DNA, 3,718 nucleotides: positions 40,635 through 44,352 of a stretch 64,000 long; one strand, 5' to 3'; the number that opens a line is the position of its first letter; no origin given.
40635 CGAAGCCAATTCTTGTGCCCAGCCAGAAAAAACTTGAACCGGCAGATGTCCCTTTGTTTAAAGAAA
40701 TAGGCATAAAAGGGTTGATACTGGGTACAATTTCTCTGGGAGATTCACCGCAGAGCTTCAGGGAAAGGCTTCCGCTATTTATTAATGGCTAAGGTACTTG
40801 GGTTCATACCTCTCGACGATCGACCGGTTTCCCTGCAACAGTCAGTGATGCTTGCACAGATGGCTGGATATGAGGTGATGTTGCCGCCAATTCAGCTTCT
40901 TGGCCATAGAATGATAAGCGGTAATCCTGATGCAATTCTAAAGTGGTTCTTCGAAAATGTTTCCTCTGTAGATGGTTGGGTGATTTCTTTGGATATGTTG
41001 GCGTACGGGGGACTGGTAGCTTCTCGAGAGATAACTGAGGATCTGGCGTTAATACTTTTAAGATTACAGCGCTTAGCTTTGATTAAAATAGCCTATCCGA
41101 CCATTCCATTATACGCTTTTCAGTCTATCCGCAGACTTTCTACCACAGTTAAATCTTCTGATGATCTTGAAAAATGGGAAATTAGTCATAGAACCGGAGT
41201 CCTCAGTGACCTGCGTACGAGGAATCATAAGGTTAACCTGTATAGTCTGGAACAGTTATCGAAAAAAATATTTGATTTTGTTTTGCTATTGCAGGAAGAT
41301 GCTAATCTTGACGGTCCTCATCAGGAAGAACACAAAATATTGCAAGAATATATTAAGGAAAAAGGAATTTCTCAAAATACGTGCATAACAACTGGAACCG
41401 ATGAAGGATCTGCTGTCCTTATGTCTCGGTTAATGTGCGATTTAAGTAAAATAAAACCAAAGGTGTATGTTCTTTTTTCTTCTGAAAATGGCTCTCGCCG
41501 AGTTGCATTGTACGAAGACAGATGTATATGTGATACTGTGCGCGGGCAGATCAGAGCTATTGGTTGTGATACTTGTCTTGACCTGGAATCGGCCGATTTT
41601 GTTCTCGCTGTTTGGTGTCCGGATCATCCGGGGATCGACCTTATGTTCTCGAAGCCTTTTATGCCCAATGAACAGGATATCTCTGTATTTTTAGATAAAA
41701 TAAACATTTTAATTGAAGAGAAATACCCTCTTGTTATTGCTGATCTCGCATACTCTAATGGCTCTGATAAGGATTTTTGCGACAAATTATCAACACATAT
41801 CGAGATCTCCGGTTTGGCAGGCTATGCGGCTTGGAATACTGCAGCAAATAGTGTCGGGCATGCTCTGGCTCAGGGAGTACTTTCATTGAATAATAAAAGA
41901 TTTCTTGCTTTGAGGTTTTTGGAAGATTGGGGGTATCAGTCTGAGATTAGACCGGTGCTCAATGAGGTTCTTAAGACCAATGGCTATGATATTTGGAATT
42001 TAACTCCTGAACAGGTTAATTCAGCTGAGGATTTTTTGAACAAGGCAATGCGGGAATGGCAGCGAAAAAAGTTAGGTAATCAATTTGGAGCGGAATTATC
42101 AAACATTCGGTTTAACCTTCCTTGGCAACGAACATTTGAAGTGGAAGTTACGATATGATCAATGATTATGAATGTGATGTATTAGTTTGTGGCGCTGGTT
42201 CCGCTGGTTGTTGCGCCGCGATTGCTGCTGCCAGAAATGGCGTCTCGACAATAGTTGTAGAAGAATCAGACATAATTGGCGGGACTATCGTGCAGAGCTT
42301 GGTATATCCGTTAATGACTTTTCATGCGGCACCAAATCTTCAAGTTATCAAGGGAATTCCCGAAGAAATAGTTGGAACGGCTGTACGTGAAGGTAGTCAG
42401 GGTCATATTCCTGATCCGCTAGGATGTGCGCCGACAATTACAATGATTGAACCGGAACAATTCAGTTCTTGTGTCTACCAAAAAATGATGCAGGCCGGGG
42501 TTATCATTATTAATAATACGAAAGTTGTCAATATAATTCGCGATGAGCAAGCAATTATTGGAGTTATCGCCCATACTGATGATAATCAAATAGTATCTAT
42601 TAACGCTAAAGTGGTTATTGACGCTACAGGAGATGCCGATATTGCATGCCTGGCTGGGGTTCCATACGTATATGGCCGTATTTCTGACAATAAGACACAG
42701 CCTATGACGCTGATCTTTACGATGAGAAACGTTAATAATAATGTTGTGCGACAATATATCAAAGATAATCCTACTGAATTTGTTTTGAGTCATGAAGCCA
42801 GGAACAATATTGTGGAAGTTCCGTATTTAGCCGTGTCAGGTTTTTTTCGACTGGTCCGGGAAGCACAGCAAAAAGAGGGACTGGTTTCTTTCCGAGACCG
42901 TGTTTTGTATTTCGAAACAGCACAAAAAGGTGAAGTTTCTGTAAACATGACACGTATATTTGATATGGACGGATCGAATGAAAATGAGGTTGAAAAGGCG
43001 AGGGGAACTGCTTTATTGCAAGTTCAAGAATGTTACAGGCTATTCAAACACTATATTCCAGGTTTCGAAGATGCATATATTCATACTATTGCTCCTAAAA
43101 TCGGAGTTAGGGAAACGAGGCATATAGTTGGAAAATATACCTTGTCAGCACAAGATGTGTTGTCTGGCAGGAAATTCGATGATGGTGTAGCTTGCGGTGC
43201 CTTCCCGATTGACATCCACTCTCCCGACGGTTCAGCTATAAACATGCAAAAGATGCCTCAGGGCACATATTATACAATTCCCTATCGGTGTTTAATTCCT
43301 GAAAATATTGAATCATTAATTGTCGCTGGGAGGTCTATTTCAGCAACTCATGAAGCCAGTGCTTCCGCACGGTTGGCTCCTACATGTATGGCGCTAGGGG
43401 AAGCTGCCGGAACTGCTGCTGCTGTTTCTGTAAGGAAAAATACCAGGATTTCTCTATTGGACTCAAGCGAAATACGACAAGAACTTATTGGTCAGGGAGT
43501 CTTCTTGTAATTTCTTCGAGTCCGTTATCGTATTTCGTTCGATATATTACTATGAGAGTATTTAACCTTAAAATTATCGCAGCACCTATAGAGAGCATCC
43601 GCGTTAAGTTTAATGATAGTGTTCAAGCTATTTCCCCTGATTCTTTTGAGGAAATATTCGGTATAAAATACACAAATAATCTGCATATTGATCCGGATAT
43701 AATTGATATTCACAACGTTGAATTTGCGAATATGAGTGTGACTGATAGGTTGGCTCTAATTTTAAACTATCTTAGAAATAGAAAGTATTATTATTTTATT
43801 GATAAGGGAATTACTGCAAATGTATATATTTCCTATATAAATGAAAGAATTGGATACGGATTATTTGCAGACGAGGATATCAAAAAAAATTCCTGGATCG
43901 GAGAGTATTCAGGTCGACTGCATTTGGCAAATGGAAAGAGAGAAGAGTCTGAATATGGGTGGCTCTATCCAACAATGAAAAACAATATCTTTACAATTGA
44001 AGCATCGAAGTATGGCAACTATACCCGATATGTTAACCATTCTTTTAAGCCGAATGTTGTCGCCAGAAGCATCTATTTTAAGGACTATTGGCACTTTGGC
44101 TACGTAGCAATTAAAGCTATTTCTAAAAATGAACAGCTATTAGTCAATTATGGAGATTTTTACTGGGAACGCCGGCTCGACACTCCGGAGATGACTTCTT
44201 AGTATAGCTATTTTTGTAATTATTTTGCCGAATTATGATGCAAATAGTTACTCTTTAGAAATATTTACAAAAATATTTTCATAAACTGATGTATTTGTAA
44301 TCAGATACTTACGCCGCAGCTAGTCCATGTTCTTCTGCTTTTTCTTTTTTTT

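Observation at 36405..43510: Translationally coupled five-gene operon of unknown pathway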

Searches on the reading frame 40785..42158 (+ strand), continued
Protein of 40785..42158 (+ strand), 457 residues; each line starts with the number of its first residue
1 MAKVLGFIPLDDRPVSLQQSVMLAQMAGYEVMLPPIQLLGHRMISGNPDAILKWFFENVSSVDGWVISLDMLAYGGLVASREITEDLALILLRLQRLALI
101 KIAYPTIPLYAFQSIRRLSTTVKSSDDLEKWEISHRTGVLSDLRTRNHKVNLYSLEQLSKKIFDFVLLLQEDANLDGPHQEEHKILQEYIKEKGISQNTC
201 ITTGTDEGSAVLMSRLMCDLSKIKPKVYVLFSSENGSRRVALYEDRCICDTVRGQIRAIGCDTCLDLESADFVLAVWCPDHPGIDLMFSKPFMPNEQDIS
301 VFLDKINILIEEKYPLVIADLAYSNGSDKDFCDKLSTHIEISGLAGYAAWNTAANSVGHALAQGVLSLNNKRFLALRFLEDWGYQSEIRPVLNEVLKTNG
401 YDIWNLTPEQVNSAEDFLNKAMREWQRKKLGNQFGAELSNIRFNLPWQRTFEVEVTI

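Call 88: search_protein_families(library=pfam, proteins=[L011:16943-17902:+, L020:14872-15819:+, L022:255-1160:+, L026:15024-15890:+, L031:2611-3552:+, L045:13424-14299:+, L051:4181-5092:+, L065:15371-16297:+, L040:3839-4675:+, L017:5881-6891:-], max_evalue=0.001)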
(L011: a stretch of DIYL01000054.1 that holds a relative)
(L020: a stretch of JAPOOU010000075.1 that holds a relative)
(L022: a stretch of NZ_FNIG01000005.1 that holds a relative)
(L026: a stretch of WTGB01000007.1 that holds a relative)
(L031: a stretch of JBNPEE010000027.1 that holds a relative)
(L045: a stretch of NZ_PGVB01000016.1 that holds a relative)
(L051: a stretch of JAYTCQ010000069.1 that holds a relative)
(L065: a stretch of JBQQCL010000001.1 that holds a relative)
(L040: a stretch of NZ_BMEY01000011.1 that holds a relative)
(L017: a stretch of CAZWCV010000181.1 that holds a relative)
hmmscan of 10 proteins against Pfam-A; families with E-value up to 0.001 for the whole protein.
L011:16943-17902:+ (319 aa): 1 family
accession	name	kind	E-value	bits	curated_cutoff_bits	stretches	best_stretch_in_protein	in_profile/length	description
PF00296.26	Bac_luciferase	-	1.8e-41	142.9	27.9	1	48-259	37-239/314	Luciferase-like monooxygenase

L020:14872-15819:+ (315 aa): 0 families

L022:255-1160:+ (301 aa): 0 families

L026:15024-15890:+ (288 aa): 1 family
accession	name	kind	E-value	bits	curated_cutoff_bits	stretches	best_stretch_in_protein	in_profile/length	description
PF05721.19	PhyH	-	2.8e-12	47.8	22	1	21-238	1-212/213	Phytanoyl-CoA dioxygenase (PhyH)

L031:2611-3552:+ (313 aa): 1 family
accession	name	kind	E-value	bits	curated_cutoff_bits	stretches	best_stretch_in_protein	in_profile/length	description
PF08239.17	SH3_3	-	8.7e-10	39.1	27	1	215-266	2-53/54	Bacterial SH3 domain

L045:13424-14299:+ (291 aa): 1 family
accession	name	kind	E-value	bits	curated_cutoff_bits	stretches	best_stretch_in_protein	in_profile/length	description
PF00753.33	Lactamase_B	-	8.6e-14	52.4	22.7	1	51-219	5-196/196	Metallo-beta-lactamase superfamily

L051:4181-5092:+ (303 aa): 0 families

L065:15371-16297:+ (308 aa): 3 families
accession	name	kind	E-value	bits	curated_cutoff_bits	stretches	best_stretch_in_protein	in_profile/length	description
PF00294.29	PfkB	-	2.8e-74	250.6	25.8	1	2-292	3-300/302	pfkB family carbohydrate kinase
PF08543.17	Phos_pyr_kin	-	9e-14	51.9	27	1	161-277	104-227/246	Phosphomethylpyrimidine kinase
PF25270.1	Khk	-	0.00014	21.7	35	1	180-295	244-359/365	Prokaryotic ketohexokinase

L040:3839-4675:+ (278 aa): 1 family
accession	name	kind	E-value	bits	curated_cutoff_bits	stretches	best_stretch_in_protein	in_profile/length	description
PF01261.30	AP_endonuc_2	-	3.5e-40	138.7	31.1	1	27-275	2-248/249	Xylose isomerase-like TIM barrel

L017:5881-6891:- (336 aa): 0 families
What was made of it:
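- On Canonical sialic-acid catabolic operon: None was found among 10 candidate ORFs in the NanE-type sister loci (call 88).
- Closest known: Canonical N-acetylneuraminate/ManNAc catabolic clusters. Different: There is no NanA aldolase (call 88).
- Ten candidate neighbouring ORFs of 278-336 aa were scanned and none is DHDPS/NanA-like (call 88).
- Tried and rejected: Ten candidate ORFs were scanned and none is an aldolase (call 88).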

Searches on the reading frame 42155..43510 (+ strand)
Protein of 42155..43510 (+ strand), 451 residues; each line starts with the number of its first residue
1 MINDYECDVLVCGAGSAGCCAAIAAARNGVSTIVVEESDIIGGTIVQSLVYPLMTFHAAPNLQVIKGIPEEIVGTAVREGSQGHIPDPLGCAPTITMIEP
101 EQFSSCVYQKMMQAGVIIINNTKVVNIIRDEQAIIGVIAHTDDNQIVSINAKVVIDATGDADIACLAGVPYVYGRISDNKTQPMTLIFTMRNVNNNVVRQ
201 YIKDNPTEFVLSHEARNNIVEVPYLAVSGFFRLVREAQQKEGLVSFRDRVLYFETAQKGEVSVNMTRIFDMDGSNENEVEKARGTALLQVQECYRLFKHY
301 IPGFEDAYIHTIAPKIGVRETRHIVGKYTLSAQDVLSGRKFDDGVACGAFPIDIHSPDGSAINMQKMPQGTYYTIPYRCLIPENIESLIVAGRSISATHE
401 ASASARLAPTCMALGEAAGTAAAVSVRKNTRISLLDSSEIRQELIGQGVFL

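Call 3: search_protein_families(library=pfam, proteins=[window:42155-43510:+], max_evalue=0.01)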
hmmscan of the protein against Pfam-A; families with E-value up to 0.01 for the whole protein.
window:42155-43510:+ (451 aa): 11 families
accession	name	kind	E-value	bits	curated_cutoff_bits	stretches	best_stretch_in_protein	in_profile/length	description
PF12831.13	FAD_oxidored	-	6.5e-111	372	27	1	8-444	1-416/416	FAD dependent oxidoreductase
PF00890.30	FAD_binding_2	-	2.5e-12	47.2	20.4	2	8-47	1-40/414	FAD binding domain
PF01266.30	DAO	-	6.4e-11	42.8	27.9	2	8-44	1-38/353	FAD dependent oxidoreductase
PF07992.20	Pyr_redox_2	-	1.1e-07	32.1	26.1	1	8-50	2-45/291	Pyridine nucleotide-disulphide oxidoreductase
PF01946.23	Thi4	-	1.6e-07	31.3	26.2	1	5-45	16-57/235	Thi4 family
PF01494.25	FAD_binding_3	-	3.6e-05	23.6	22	1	6-161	1-160/349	FAD binding domain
PF01134.28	GIDA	-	0.00011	21.9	22.1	1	8-160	1-150/391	Glucose inhibited division protein A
PF05834.18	Lycopene_cycl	-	0.00013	21.6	23.4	1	8-160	1-141/380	Lycopene cyclase protein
PF03486.20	HI0933_like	-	0.00017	21.5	50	1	8-45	2-39/244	HI0933-like protein Rossmann domain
PF13450.12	NAD_binding_8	-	0.00023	21.8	21.9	1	12-45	2-35/68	NAD(P)-binding Rossmann-like domain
PF00070.33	Pyr_redox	-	0.00037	21.4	22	0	97-133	36-72/82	Pyridine nucleotide-disulphide oxidoreductase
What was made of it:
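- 42155..43510 (+): PF12831 FAD-dependent oxidoreductase (451 aa, short subfamily, cytoplasmic). PF12831 at E 7e-111 over its full length (call 3).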

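Call 4: search_protein_families(library=ncbifam, proteins=[window:42155-43510:+], max_evalue=0.01)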
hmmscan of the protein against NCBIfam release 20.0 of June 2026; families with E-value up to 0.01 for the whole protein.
window:42155-43510:+ (451 aa): 81 families (the best 25 are shown)
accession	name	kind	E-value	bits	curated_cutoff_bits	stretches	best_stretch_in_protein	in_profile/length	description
TIGR02032.1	GG-red-SF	subfamily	3.2e-13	50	158.8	1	8-161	2-148/297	geranylgeranyl reductase family protein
NF005510.0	PRK07121.1-3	subfamily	1.3e-12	47.2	481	2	4-45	20-61/492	FAD-binding protein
NF004789.0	PRK06134.1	subfamily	5.7e-11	41.7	747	1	4-47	10-53/581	FAD-dependent oxidoreductase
NF005882.1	PRK07843.1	equivalog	7.6e-10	37.8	788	1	7-47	2-42/547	3-oxosteroid 1-dehydrogenase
NF009478.0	PRK12844.1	equivalog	8.5e-10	37.5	789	1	4-47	6-49/559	3-ketosteroid-delta-1-dehydrogenase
TIGR01813.1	flavo_cyto_c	subfamily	4.2e-09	35.6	285.45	2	8-44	1-38/444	flavocytochrome c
NF041080.1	DGGGPL_reductase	equivalog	7.6e-09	34.9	580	1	97-162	91-157/447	digeranylgeranylglycerophospholipid reductase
NF003725.0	PRK05329.2-4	equivalog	8.6e-09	34.8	345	1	4-39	6-41/429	glycerol-3-phosphate dehydrogenase subunit GlpB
NF009479.0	PRK12845.1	equivalog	1.2e-08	33.8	793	1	3-48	15-59/566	3-ketosteroid-delta-1-dehydrogenase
NF006130.0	PRK08274.1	equivalog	1.4e-08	34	369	1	6-38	5-37/467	FAD-dependent tricarballylate dehydrogenase TcuA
NF053677.1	Desat2ChcC2Cyan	equivalog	1.5e-08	33.4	900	1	7-46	1-40/558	4-oxocyclohex-2-ene-1-carboxylate 5-dehydrogenase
TIGR01372.1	soxA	subfamily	2.8e-08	32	1164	1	6-47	168-209/996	sarcosine oxidase subunit alpha family protein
NF010374.0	PRK13800.1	equivalog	3.7e-08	32.1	1196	1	5-39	12-46/898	fumarate reductase/succinate dehydrogenase flavoprotein subunit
TIGR01350.1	lipoamide_DH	equivalog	5.7e-08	31.9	408.8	1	7-45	2-39/461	dihydrolipoyl dehydrogenase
TIGR00292.1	TIGR00292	equivalog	7.1e-08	32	148.3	1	6-45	21-60/254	sulfide-dependent adenosine diphosphate thiazole synthase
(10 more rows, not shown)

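Call 34: search_solved_structures(query=window:42155-43510:+, max_evalue=0.001)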
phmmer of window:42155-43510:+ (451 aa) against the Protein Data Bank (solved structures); distinct sequences matched with E-value up to 0.001: 6.
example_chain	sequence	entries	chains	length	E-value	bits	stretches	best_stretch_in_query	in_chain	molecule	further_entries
7koe_C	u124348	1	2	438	3.6e-05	26.3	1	6-159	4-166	Electron transfer flavoprotein-quinone oxidoreductase FixC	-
8a8o_A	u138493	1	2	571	0.00012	24.7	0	100-161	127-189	Alpha-subunit of the PAPS reductase from Methanothermococcus thermolithotrophicus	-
4c3x_A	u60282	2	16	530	0.00029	23.3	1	6-48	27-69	3-KETOSTEROID DEHYDROGENASE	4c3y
8joj_A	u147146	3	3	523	0.0003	23.3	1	6-48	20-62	3-ketosteroid dehydrogenase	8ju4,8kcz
8jbz_AAA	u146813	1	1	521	0.0003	23.3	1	6-48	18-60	3-ketosteroid dehydrogenase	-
2rgh_A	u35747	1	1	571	0.00085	21.8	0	5-88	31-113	Alpha-Glycerophosphate Oxidase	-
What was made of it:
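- Tried and rejected: For the flavoprotein only the FAD motif matched (call 34).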

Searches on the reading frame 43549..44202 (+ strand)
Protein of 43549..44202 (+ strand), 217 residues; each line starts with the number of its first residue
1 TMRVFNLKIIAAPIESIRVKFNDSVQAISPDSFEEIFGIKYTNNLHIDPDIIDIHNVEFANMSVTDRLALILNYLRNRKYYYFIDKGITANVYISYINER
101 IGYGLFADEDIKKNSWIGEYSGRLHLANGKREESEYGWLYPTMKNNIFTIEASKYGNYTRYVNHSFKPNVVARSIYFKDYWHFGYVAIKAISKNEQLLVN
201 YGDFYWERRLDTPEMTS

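Call 3: search_protein_families(library=pfam, proteins=[window:43549-44202:+], max_evalue=0.01)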
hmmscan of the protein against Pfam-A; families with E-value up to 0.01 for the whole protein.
window:43549-44202:+ (217 aa): 3 families
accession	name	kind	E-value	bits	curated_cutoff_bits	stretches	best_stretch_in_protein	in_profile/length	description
PF00856.33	SET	-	1.4e-20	74.1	22.4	1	102-202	1-105/105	SET domain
PF21549.2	PRDM2_PR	-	1.3e-07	31.8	27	1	102-208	12-119/123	PR domain zinc finger protein 2, PR domain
PF13821.11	DUF4187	-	0.0097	16.1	29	0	58-83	5-30/54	Domain of unknown function (DUF4187)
